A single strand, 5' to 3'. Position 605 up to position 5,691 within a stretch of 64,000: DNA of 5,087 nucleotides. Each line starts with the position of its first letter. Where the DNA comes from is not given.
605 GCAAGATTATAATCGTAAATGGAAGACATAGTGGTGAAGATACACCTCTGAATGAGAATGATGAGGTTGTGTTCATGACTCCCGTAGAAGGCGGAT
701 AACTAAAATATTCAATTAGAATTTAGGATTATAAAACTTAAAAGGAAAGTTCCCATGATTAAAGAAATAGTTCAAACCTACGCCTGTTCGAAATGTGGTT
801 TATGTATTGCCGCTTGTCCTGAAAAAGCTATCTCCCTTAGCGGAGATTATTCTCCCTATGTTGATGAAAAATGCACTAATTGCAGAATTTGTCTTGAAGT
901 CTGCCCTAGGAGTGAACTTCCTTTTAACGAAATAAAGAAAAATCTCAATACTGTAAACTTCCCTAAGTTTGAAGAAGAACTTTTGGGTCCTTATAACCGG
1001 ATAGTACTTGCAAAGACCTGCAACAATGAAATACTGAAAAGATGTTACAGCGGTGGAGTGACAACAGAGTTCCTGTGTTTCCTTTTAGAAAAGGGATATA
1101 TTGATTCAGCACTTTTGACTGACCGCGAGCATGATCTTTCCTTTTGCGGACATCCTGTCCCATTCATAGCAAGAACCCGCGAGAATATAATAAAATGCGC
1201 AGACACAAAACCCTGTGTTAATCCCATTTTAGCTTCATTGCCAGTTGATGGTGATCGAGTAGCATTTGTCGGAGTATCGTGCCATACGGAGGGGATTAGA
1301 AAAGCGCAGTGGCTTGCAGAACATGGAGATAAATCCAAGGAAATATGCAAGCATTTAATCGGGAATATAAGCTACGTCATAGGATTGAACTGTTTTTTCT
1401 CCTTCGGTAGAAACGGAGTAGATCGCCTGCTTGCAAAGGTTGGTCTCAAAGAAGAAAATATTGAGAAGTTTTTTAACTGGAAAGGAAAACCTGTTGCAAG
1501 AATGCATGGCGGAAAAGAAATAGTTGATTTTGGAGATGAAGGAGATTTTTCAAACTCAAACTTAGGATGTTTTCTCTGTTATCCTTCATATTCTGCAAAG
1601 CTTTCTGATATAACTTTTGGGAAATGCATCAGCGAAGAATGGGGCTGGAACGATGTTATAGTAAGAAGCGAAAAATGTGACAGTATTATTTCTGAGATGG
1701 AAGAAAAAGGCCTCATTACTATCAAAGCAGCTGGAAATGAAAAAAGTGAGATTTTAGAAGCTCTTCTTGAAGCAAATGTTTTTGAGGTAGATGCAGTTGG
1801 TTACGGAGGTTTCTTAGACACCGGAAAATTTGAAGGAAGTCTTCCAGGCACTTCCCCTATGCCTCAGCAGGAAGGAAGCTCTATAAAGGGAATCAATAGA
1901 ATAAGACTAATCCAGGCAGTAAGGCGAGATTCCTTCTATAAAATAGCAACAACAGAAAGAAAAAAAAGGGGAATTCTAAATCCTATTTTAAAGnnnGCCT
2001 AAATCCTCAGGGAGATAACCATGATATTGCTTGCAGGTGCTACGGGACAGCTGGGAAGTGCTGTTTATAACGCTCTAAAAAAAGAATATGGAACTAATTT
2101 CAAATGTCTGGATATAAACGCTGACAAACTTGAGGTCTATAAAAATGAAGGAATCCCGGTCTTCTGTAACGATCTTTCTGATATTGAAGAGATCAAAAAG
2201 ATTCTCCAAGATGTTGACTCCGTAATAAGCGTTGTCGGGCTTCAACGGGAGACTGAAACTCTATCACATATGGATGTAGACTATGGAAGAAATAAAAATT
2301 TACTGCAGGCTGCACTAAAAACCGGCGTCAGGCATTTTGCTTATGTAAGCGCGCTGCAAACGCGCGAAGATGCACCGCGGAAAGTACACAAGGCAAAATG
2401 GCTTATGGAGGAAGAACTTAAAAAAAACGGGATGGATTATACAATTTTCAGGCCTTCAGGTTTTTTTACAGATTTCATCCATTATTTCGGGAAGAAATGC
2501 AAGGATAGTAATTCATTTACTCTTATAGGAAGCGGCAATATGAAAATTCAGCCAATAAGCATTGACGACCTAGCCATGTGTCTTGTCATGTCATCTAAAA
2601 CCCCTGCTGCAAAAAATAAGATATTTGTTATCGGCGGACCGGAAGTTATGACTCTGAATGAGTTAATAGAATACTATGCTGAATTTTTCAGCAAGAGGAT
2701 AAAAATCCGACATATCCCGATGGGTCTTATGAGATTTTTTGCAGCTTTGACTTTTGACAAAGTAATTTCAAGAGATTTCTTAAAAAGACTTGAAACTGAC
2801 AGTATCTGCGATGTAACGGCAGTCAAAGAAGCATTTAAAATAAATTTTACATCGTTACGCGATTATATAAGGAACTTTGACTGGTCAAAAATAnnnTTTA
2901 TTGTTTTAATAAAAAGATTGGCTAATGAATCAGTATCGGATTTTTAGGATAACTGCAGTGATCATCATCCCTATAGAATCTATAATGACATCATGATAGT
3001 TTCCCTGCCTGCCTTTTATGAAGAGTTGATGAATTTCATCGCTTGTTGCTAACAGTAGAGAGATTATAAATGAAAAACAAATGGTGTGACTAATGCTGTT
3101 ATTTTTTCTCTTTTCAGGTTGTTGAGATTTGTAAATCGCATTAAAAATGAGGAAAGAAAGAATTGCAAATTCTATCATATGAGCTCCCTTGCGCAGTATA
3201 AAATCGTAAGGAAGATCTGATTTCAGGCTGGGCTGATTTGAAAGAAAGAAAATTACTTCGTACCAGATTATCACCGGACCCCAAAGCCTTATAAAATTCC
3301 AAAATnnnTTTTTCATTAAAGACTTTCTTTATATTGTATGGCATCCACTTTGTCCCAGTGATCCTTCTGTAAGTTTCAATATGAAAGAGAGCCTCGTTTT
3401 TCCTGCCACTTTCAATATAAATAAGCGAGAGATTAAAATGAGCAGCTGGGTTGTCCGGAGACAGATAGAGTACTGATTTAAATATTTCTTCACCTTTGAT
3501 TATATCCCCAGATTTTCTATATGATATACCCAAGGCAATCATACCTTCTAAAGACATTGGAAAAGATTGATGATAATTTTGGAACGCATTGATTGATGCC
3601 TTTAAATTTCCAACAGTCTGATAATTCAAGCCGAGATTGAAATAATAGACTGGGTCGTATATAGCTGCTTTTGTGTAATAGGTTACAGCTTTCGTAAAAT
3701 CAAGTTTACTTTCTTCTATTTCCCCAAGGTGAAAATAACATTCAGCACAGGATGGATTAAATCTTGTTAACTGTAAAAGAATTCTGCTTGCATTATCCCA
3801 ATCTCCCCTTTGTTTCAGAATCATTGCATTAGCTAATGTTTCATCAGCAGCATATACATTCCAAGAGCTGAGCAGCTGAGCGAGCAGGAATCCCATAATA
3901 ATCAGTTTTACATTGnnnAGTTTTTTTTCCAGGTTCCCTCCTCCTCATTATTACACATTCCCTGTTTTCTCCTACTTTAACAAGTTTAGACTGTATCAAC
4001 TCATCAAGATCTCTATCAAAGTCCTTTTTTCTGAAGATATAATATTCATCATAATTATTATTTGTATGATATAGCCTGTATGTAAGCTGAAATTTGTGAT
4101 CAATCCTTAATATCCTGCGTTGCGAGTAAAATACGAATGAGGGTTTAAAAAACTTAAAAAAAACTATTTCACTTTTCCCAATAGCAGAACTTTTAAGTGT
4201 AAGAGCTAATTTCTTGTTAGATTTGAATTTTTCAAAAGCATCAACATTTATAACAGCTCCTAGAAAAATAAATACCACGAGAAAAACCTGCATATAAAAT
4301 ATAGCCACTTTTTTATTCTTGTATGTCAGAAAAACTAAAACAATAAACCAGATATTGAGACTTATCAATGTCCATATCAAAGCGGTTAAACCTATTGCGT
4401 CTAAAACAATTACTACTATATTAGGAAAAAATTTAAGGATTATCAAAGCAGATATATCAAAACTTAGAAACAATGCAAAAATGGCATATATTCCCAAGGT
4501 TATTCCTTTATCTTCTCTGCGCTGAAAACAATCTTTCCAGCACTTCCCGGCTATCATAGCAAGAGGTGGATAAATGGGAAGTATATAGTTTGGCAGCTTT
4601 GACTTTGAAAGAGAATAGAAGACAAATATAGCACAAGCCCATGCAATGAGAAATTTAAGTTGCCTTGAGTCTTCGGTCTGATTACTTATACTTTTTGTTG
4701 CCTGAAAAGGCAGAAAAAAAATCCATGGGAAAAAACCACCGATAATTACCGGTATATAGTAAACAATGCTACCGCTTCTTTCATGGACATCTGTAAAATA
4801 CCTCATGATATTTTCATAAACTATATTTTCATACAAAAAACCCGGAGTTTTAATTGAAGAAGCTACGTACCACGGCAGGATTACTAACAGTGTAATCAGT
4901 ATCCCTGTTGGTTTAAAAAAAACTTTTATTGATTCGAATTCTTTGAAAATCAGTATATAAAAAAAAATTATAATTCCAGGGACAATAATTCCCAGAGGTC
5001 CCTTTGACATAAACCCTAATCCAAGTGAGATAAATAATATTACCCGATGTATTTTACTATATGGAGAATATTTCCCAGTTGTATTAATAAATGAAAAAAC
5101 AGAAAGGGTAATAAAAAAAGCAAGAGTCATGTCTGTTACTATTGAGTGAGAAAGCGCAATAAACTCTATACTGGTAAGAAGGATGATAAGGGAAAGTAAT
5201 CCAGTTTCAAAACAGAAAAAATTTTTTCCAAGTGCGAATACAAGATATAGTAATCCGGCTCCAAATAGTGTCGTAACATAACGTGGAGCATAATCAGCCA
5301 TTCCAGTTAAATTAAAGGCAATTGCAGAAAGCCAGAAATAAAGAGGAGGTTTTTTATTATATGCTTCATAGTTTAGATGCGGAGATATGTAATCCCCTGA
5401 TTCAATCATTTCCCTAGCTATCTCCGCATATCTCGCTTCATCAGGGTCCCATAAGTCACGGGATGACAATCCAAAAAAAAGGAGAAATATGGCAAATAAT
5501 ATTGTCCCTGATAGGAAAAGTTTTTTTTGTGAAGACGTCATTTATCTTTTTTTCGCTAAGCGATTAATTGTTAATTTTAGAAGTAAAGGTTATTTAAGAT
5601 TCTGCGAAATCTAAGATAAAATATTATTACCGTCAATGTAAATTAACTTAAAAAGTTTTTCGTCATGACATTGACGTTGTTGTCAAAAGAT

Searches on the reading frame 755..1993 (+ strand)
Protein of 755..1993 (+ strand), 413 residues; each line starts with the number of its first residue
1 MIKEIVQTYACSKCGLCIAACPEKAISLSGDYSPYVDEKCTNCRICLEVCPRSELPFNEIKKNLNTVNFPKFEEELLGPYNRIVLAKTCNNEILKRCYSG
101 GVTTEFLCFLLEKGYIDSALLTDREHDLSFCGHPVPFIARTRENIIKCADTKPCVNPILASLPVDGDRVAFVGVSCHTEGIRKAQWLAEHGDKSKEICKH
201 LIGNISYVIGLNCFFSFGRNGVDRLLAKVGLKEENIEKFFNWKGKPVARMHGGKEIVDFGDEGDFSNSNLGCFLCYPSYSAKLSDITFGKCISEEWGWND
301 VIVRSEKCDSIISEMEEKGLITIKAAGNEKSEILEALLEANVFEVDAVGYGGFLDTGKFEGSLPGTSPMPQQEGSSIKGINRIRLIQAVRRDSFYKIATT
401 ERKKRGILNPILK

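Call 36: search_protein_families(library=pfam, proteins=[window:755-1993:+], max_evalue=0.0001)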
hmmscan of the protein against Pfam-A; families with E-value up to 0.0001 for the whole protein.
window:755-1993:+ (413 aa): 10 families
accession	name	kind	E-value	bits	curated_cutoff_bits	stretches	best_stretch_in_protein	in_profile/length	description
PF04432.18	FrhB_FdhB_C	-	3.5e-22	79.3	23.3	1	167-326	2-147/150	Coenzyme F420 hydrogenase/dehydrogenase, beta subunit C terminus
PF04422.18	FrhB_FdhB_N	-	2.1e-16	60.3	22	1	84-162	2-77/78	Coenzyme F420 hydrogenase/dehydrogenase, beta subunit N-term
PF00037.32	Fer4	-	2.9e-08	33.6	21.1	0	10-27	7-24/24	4Fe-4S binding domain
PF12838.12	Fer4_7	-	6.5e-08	33.4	27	1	11-52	2-50/52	4Fe-4S dicluster domain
PF14697.11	Fer4_21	-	7.6e-08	32.8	35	1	6-52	3-53/59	4Fe-4S dicluster domain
PF13484.11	Fer4_16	-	2e-07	32.1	30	0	11-29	2-20/66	4Fe-4S double cluster binding domain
PF13187.11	Fer4_9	-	3.5e-07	30.6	27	1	10-53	1-50/52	4Fe-4S dicluster domain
PF13237.11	Fer4_10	-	1.3e-06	28.6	25.5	1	7-51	5-53/53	4Fe-4S dicluster domain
PF12837.12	Fer4_6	-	1.8e-05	24.9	25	0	37-52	6-21/24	4Fe-4S binding domain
PF12797.12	Fer4_2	-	4e-05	23.7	24.5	0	35-51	4-21/22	4Fe-4S binding domain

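Call 58: find_encoding_contigs(protein=window:755-1993:+, flank=10000, max_places=1)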
Protein window:755-1993:+ (413 aa): 1 contig read that carries it; 1 place shown.
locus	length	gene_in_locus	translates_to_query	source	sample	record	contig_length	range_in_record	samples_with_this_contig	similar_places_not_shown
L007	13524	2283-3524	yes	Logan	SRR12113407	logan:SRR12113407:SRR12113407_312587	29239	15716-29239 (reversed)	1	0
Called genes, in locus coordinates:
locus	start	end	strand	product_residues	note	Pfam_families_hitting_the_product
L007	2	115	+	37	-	?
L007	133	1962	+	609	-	PF02730:AFOR_N, PF01314:AFOR_C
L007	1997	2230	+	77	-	PF14451:Ub-Mut7C (weak), PF02597:ThiS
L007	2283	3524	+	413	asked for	PF00037:Fer4 (faint), PF12837:Fer4_6 (faint), PF12838:Fer4_7 (weak), PF13187:Fer4_9 (weak), PF13237:Fer4_10 (weak), PF14697:Fer4_21, PF04422:FrhB_FdhB_N, PF04432:FrhB_FdhB_C, +1 more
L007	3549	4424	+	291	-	PF01073:3Beta_HSD, PF01370:Epimerase, PF02254:TrkA_N (faint), PF05368:NmrA, PF13460:NAD_binding_10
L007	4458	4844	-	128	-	PF04892:VanZ-LLP1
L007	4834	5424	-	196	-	PF25063:ARM_TT21_C (weak), PF13424:TPR_12 (faint), PF13428:TPR_14 (faint), PF14559:TPR_19 (faint), PF00515:TPR_1 (faint), PF07719:TPR_2 (faint), PF13174:TPR_6 (faint), PF13176:TPR_7 (faint), +4 more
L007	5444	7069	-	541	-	PF02366:PMT, PF13231:PMT_2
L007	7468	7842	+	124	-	PF00072:Response_reg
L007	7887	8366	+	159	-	PF13690:CheX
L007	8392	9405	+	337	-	PF00072:Response_reg (weak)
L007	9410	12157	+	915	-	PF01627:Hpt, PF02895:H-kinase_dim, PF02518:HATPase_c, PF01584:CheW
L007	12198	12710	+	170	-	PF01584:CheW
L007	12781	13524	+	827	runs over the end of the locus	PF00672:HAMP, PF18947:HAMP_2, PF00015:MCPsignal, PF13682:CZB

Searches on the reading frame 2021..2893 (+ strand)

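Call 36: search_protein_families(library=pfam, proteins=[window:2021-2893:+], max_evalue=0.0001)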
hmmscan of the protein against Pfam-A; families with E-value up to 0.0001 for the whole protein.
window:2021-2893:+ (291 aa): 5 families
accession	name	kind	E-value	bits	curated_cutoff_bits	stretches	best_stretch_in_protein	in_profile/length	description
PF05368.20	NmrA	-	3.2e-20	73.3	27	1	2-237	5-248/298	NmrA-like family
PF13460.12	NAD_binding_10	-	3.5e-20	73.1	27.2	1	6-148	1-146/184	NAD(P)H-binding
PF01370.27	Epimerase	-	1.4e-11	44.7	20.9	1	2-205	1-240/240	NAD dependent epimerase/dehydratase family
PF01073.25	3Beta_HSD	-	1e-07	31.8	22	1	4-113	2-118/280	3-beta hydroxysteroid dehydrogenase/isomerase family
PF02254.24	TrkA_N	-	1.8e-05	25.5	23.8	1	8-75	6-73/116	TrkA-N domain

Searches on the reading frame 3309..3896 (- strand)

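Call 36: search_protein_families(library=pfam, proteins=[window:3309-3896:-], max_evalue=0.0001)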
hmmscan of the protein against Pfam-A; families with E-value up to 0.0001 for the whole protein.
window:3309-3896:- (196 aa): 13 families
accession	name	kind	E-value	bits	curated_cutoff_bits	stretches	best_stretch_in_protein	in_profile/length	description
PF07719.23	TPR_2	-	1.8e-18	65.5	27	0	51-82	1-32/34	Tetratricopeptide repeat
PF13181.12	TPR_8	-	3.9e-15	55.1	25.7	0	51-78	1-28/34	Tetratricopeptide repeat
PF00515.34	TPR_1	-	6.5e-11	42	27.8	0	51-78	1-28/34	Tetratricopeptide repeat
PF13432.12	TPR_16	-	2.1e-10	41.3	32.7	0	21-78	1-58/65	Tetratricopeptide repeat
PF13424.12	TPR_12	-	5.7e-10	39.7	30.1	0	121-177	8-72/77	Tetratricopeptide repeat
PF14559.12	TPR_19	-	6.9e-10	39.6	25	1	128-177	3-52/68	Tetratricopeptide repeat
PF13414.12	TPR_11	-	2.1e-08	34.1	26.8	0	26-59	3-36/42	TPR repeat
PF13174.12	TPR_6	-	4.2e-08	33.8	26.3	0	52-76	1-25/33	Tetratricopeptide repeat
PF13371.12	TPR_9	-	4.2e-08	33.5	35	0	124-177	3-56/73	Tetratricopeptide repeat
PF13428.12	TPR_14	-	2.6e-06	28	23.5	0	24-60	8-44/44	Tetratricopeptide repeat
PF13176.12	TPR_7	-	2.6e-06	27.5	27.9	0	24-48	6-32/36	Tetratricopeptide repeat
PF25063.1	ARM_TT21_C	-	3.3e-06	27.6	35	1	21-77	99-155/209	Tetratricopeptide repeat protein 21 C-terminal ARM domain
PF13431.12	TPR_17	-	3.5e-05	24.2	24.4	0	139-170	2-33/34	Tetratricopeptide repeat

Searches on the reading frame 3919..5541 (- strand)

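Call 36: search_protein_families(library=pfam, proteins=[window:3919-5541:-], max_evalue=0.0001)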
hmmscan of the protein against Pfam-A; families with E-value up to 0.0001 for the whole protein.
window:3919-5541:- (541 aa): 2 families
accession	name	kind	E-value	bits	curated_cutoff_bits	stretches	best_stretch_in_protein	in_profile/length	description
PF02366.24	PMT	-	5.4e-22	79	22.7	1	19-235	14-241/245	Dolichyl-phosphate-mannose-protein mannosyltransferase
PF13231.12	PMT_2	-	2.1e-15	57.8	26.1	1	63-225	1-158/160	Dolichyl-phosphate-mannose-protein mannosyltransferase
